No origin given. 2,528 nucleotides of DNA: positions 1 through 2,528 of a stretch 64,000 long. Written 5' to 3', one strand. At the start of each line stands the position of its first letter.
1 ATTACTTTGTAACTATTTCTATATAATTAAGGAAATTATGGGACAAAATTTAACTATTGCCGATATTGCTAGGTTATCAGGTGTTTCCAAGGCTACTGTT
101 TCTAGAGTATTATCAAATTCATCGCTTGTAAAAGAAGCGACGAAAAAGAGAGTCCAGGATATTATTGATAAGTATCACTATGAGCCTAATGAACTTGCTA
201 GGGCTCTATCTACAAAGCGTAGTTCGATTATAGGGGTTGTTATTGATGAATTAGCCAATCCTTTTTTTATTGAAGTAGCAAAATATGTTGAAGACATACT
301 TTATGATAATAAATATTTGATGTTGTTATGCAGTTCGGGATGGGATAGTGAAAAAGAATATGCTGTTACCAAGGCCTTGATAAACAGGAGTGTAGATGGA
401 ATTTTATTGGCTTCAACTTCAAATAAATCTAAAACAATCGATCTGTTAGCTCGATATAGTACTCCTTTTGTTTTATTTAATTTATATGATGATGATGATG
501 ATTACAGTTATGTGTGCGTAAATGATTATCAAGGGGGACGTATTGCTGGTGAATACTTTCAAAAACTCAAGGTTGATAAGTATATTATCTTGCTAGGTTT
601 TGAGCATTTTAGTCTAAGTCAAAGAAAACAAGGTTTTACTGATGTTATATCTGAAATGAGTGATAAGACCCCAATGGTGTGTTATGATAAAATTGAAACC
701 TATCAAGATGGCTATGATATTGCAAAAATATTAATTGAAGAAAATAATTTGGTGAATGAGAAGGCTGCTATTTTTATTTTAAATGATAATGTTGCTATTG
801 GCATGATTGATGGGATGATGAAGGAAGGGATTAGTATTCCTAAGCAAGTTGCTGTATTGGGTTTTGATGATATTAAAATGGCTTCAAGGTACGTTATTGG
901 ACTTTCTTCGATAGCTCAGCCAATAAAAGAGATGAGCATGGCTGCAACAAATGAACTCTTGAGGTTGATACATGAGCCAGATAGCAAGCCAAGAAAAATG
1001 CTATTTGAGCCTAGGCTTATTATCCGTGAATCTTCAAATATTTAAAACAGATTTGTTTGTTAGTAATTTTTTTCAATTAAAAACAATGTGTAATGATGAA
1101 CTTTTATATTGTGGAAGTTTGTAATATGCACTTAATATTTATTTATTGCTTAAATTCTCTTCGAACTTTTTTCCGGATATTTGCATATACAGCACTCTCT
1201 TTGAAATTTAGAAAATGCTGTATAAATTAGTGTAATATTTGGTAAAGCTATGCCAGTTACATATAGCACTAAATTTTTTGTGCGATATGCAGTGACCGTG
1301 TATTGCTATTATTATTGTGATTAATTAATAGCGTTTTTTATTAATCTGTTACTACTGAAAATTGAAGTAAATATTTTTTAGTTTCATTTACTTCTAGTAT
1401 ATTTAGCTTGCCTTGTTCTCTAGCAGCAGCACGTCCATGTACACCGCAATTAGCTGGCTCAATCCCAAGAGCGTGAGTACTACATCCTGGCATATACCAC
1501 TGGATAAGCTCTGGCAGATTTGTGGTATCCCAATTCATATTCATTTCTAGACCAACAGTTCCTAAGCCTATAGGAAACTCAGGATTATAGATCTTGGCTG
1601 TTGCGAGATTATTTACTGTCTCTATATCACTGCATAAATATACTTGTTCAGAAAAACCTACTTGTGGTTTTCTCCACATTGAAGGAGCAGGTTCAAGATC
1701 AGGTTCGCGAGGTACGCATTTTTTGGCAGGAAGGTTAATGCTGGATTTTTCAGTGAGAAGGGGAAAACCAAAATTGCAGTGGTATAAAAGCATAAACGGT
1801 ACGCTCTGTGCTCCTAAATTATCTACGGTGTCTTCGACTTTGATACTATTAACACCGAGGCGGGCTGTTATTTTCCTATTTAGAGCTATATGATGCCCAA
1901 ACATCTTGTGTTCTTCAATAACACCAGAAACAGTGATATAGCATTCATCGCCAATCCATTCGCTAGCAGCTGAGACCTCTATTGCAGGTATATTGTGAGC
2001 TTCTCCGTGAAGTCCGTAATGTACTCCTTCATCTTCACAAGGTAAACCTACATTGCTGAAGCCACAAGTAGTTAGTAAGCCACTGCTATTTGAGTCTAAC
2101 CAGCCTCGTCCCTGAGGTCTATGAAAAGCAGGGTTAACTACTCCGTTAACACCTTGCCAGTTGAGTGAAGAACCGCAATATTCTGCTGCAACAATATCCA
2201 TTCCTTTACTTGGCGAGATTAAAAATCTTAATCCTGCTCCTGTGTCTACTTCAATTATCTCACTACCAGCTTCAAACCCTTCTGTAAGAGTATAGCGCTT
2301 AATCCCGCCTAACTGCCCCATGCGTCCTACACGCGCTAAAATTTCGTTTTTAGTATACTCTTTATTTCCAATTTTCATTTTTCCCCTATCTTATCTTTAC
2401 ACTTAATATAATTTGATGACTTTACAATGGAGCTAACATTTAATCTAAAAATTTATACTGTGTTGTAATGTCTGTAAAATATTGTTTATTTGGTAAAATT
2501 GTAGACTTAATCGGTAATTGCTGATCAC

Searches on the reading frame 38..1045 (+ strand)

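Call 57: search_protein_families(library=pfam, proteins=[window:38-1045:+], max_evalue=0.00001)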
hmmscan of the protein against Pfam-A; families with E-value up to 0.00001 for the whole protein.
window:38-1045:+ (335 aa): 4 families
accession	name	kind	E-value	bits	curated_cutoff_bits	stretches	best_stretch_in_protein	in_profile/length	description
PF13377.12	Peripla_BP_3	-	3.2e-20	73.3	26.5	1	193-333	26-167/167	Periplasmic binding protein-like domain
PF00356.27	LacI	-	6e-18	64.8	27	1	6-51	1-46/46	Bacterial regulatory proteins, lacI family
PF00532.27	Peripla_BP_1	-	3.4e-15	56.7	22.2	1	64-294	3-241/281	Periplasmic binding proteins and sugar binding domain of LacI family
PF13407.12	Peripla_BP_4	-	4.4e-15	56.4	35.1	1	65-286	1-226/258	Periplasmic binding protein domain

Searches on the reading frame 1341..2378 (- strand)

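Call 57: search_protein_families(library=pfam, proteins=[window:1341-2378:-], max_evalue=0.00001)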
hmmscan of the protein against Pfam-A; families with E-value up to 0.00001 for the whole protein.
window:1341-2378:- (345 aa): 1 family
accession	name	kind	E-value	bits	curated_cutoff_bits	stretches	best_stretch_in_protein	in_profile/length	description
PF14486.12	DUF4432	-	3.2e-82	276.2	32.5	1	37-342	2-304/304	Domain of unknown function (DUF4432)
